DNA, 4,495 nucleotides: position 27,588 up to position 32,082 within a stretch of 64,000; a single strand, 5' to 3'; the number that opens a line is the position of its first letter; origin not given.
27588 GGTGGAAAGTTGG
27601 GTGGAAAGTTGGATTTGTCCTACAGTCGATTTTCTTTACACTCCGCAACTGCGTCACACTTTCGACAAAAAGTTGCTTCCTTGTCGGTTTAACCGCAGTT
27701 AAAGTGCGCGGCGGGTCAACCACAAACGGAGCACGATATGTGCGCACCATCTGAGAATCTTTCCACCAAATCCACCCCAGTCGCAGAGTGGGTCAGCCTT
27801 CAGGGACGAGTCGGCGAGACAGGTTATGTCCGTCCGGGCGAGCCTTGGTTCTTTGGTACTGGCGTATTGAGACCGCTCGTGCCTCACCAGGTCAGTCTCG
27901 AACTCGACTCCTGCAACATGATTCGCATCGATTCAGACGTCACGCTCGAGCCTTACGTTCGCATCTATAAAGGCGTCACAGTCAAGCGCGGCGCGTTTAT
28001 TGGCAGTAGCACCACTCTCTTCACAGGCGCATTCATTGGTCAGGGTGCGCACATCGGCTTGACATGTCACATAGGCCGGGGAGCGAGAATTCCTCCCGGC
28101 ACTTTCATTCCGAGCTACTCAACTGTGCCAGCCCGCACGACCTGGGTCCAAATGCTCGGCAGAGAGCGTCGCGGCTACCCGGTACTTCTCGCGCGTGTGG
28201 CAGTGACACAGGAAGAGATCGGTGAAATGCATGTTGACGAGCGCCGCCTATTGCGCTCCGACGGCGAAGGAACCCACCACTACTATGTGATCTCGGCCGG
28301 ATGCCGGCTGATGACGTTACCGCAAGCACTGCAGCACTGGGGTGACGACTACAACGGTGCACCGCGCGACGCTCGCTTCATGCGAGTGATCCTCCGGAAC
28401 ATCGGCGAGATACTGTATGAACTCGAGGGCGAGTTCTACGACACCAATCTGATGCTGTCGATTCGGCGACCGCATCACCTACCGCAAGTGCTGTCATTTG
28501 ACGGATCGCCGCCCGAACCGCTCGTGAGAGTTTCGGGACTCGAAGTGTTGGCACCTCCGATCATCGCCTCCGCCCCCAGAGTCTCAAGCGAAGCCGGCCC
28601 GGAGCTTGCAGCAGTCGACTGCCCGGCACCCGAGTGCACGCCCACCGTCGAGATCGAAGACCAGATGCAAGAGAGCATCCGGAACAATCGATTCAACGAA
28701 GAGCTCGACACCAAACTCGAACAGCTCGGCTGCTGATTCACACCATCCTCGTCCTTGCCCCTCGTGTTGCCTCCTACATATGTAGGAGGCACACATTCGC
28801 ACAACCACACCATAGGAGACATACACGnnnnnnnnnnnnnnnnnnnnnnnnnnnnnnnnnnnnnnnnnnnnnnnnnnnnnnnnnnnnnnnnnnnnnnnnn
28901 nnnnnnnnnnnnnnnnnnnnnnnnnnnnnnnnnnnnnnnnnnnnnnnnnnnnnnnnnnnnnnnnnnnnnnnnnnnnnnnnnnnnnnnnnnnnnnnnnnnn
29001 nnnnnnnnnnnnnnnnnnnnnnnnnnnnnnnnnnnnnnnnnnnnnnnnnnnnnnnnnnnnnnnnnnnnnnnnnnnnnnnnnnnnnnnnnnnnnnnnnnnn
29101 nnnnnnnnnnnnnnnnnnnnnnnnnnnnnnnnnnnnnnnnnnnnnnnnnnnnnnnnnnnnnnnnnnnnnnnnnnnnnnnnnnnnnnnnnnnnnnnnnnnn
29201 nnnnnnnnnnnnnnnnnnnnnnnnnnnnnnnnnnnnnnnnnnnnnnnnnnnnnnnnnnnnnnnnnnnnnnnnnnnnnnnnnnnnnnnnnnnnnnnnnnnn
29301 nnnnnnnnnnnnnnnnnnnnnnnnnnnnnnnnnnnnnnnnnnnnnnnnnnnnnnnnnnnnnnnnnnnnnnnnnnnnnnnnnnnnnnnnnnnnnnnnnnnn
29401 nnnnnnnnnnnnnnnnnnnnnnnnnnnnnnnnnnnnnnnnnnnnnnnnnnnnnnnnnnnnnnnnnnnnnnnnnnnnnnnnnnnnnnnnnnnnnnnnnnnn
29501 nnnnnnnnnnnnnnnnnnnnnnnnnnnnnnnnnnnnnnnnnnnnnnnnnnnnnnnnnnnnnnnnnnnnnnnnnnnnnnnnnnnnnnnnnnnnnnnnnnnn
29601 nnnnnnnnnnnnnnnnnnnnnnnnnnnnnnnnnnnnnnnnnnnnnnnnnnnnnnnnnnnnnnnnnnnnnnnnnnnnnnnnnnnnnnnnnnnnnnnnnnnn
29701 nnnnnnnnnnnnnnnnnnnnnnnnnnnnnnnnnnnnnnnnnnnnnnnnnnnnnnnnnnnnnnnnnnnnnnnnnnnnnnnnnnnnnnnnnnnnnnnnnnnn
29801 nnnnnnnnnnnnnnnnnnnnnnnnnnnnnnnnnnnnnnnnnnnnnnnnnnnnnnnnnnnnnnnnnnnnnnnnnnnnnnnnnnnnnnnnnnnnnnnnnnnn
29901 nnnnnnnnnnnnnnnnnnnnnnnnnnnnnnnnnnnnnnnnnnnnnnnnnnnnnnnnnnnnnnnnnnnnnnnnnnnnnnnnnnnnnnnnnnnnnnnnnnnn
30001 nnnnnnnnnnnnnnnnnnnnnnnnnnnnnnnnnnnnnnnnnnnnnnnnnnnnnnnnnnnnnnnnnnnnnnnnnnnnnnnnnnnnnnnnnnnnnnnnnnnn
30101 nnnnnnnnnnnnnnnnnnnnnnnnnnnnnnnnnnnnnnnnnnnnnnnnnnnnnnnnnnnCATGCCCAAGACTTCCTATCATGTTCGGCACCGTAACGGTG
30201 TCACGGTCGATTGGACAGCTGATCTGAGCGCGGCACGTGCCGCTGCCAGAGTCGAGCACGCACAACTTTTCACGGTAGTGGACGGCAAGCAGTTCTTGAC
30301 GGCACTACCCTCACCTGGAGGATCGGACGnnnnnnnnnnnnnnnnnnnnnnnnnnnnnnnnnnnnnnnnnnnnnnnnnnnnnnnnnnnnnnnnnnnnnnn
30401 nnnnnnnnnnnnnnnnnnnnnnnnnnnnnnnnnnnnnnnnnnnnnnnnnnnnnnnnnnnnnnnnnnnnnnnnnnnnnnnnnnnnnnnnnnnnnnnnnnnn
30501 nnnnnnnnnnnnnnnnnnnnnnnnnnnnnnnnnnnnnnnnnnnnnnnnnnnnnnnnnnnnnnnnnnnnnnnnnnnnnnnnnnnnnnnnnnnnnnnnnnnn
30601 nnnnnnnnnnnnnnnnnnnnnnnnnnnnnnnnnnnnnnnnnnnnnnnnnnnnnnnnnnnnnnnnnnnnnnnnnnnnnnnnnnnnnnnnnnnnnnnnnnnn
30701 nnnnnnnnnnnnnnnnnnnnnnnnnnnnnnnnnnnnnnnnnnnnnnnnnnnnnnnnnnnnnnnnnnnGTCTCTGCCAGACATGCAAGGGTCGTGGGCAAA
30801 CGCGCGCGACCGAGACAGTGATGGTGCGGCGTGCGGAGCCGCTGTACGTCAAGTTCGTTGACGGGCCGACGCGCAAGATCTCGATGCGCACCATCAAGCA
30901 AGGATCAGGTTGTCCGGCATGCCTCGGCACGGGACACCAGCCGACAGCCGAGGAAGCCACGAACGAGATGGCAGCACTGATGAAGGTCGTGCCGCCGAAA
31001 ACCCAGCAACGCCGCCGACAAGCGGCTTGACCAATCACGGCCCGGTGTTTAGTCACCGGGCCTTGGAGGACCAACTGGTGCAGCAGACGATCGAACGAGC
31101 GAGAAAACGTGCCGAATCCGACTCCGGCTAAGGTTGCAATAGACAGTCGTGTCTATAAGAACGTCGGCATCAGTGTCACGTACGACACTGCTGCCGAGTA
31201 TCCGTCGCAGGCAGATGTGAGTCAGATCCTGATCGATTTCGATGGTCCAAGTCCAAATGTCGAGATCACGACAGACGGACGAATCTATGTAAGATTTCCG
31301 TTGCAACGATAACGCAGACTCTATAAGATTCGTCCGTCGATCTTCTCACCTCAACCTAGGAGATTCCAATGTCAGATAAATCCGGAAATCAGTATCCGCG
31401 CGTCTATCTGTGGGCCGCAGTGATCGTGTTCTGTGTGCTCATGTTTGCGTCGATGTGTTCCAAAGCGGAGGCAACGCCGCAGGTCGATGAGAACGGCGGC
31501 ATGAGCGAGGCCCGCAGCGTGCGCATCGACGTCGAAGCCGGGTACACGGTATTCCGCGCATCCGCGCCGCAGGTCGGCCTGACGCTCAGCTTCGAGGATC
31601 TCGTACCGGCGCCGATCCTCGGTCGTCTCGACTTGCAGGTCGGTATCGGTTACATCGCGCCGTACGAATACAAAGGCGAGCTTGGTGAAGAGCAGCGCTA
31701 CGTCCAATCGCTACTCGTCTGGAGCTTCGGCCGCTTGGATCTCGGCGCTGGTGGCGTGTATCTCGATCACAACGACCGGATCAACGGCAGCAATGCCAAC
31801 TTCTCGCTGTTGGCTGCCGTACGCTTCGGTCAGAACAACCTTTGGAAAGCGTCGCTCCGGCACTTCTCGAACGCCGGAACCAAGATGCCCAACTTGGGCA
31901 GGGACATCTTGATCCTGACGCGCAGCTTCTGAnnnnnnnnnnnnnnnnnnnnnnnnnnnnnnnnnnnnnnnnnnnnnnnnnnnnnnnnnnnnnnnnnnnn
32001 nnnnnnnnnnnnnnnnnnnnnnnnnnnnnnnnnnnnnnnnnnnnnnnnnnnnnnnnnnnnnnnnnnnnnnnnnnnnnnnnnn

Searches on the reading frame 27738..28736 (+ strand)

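Call 12: search_protein_families(library=phrogs, proteins=[window:27738-28736:+])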
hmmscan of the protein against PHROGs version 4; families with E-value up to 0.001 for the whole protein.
window:27738-28736:+ (332 aa): 1 family
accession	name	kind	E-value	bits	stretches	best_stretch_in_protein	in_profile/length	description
phrog_5353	-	unknown function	7.8e-07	29.9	1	62-124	45-107/256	-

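Call 27: search_protein_families(library=pfam, proteins=[window:27738-28736:+], max_evalue=0.001)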
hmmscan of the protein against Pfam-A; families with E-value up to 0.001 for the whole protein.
window:27738-28736:+ (332 aa): 1 family
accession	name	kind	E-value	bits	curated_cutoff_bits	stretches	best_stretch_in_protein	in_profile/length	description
PF00132.30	Hexapep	-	1.6e-09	37.5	27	0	63-94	3-34/36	Bacterial transferase hexapeptide (six repeats)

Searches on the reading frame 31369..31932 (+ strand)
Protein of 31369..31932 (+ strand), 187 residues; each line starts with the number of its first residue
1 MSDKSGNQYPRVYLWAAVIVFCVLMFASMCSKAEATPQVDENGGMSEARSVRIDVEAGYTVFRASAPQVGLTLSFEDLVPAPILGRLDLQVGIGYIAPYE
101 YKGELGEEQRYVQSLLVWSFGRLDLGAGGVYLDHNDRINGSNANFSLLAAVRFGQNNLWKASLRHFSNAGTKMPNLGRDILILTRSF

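Call 27: search_protein_families(library=pfam, proteins=[window:31369-31932:+], max_evalue=0.001)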
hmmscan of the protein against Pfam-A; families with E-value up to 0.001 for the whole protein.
window:31369-31932:+ (187 aa): 1 family
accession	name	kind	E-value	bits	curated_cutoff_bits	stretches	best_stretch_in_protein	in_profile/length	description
PF09411.16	PagL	-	3.6e-06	27.6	23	1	123-183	63-131/136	Lipid A 3-O-deacylase (PagL)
